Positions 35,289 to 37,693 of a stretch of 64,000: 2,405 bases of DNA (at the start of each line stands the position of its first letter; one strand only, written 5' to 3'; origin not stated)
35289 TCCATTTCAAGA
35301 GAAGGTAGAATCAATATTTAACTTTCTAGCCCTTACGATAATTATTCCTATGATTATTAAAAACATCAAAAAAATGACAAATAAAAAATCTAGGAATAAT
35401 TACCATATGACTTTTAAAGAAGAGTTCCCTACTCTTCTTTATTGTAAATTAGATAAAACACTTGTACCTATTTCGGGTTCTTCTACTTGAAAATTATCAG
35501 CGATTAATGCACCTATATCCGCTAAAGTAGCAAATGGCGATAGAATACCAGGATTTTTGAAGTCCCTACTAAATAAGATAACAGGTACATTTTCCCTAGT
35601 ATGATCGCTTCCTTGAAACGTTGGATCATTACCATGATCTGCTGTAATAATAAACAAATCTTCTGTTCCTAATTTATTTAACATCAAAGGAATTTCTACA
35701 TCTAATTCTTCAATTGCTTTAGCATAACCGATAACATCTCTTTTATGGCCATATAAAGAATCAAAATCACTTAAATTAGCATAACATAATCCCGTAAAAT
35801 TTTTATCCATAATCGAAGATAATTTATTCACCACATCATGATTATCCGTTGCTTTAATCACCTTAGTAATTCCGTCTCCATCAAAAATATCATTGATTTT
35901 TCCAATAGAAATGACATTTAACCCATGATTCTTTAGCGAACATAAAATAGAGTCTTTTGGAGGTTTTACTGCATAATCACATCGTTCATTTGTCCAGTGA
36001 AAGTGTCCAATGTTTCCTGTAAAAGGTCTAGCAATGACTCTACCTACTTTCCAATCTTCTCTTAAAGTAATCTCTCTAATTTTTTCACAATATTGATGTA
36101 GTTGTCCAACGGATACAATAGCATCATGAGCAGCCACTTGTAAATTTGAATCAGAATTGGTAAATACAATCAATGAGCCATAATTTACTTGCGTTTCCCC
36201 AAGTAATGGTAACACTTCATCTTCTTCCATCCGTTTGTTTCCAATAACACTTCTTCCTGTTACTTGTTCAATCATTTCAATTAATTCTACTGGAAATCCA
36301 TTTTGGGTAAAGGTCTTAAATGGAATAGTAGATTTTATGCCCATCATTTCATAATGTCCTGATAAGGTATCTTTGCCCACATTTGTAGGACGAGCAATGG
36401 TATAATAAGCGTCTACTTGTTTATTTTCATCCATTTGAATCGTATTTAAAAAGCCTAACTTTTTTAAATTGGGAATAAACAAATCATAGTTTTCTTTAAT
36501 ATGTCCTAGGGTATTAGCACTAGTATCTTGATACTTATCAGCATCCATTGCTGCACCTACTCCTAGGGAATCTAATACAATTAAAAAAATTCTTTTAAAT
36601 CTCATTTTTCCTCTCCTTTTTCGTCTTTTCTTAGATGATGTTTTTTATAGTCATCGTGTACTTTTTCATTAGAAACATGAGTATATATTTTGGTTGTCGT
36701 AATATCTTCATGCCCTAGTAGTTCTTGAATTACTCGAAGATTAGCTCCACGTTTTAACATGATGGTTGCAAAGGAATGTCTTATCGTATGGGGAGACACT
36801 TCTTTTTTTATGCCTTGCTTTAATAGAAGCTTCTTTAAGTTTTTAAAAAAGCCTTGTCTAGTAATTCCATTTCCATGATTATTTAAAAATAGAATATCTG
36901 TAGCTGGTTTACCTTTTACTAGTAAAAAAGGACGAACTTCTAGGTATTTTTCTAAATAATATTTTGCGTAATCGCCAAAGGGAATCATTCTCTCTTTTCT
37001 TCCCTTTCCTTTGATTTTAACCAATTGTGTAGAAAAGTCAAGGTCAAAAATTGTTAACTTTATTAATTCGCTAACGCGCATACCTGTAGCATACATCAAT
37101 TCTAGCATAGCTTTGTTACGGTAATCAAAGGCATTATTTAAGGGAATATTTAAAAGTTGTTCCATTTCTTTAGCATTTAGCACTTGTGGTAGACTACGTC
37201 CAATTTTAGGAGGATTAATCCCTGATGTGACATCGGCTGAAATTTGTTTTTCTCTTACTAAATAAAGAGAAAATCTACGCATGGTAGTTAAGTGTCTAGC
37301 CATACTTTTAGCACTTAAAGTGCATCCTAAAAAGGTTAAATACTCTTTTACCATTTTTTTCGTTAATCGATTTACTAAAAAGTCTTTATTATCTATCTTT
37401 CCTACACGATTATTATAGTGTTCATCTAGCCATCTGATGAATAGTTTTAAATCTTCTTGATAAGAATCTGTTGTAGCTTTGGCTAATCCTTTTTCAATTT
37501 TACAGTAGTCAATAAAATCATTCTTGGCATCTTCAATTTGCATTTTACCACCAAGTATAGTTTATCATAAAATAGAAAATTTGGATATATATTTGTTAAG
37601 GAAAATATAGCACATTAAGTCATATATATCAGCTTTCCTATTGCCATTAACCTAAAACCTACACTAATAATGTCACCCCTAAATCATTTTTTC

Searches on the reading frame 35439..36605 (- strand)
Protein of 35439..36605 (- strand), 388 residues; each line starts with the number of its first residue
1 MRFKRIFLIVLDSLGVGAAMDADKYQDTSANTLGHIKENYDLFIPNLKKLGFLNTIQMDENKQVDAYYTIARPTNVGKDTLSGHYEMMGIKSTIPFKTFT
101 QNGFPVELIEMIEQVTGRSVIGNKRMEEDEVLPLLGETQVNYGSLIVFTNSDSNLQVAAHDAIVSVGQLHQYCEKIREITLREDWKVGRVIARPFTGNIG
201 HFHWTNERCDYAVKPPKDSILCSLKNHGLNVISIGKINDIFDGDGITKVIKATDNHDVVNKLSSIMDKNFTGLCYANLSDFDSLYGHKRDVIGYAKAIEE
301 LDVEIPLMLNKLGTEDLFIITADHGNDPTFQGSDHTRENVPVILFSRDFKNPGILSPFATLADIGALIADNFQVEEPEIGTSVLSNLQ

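Call 4: search_protein_families(library=pfam, proteins=[window:35439-36605:-], max_evalue=0.1)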
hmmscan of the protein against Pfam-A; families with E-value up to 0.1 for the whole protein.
window:35439-36605:- (388 aa): 1 family
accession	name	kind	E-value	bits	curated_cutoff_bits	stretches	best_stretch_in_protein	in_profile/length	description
PF01676.23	Metalloenzyme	-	2.5e-39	135.7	24.3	1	4-375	1-251/252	Metalloenzyme superfamily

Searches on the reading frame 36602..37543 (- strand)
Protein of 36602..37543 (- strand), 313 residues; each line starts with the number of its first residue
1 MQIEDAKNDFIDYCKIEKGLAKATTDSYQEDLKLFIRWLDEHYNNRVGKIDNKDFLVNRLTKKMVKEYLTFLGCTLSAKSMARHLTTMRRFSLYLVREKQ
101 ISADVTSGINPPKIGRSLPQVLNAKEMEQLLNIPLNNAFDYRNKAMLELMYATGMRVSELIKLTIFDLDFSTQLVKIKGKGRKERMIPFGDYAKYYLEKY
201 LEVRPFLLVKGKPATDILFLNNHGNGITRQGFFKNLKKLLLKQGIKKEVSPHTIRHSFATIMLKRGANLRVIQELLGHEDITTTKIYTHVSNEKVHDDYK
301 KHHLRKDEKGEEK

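Call 4: search_protein_families(library=pfam, proteins=[window:36602-37543:-], max_evalue=0.1)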
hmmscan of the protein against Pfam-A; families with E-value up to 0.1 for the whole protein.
window:36602-37543:- (313 aa): 6 families
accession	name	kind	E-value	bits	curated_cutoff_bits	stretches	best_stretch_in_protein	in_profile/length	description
PF00589.27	Phage_integrase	-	3.5e-53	180.4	27.1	1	121-292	2-170/172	Phage integrase family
PF02899.23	Phage_int_SAM_1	-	2.2e-12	47.5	22.3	1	9-99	3-83/83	Phage integrase, N-terminal SAM-like domain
PF13102.12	Phage_int_SAM_5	-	6.2e-05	23.7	22.3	1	18-105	17-92/98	Phage integrase SAM-like domain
PF13495.12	Phage_int_SAM_4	-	0.0084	16.9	27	1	9-91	4-74/85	Phage integrase, N-terminal SAM-like domain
PF20986.2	DUF6849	-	0.066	13.7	27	0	216-245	25-53/69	Domain of unknown function (DUF6849)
PF16684.10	ResT-TelK_cat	-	0.088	12.8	27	0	139-187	21-68/181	Telomere resolvase ResT/TelK catalytic domain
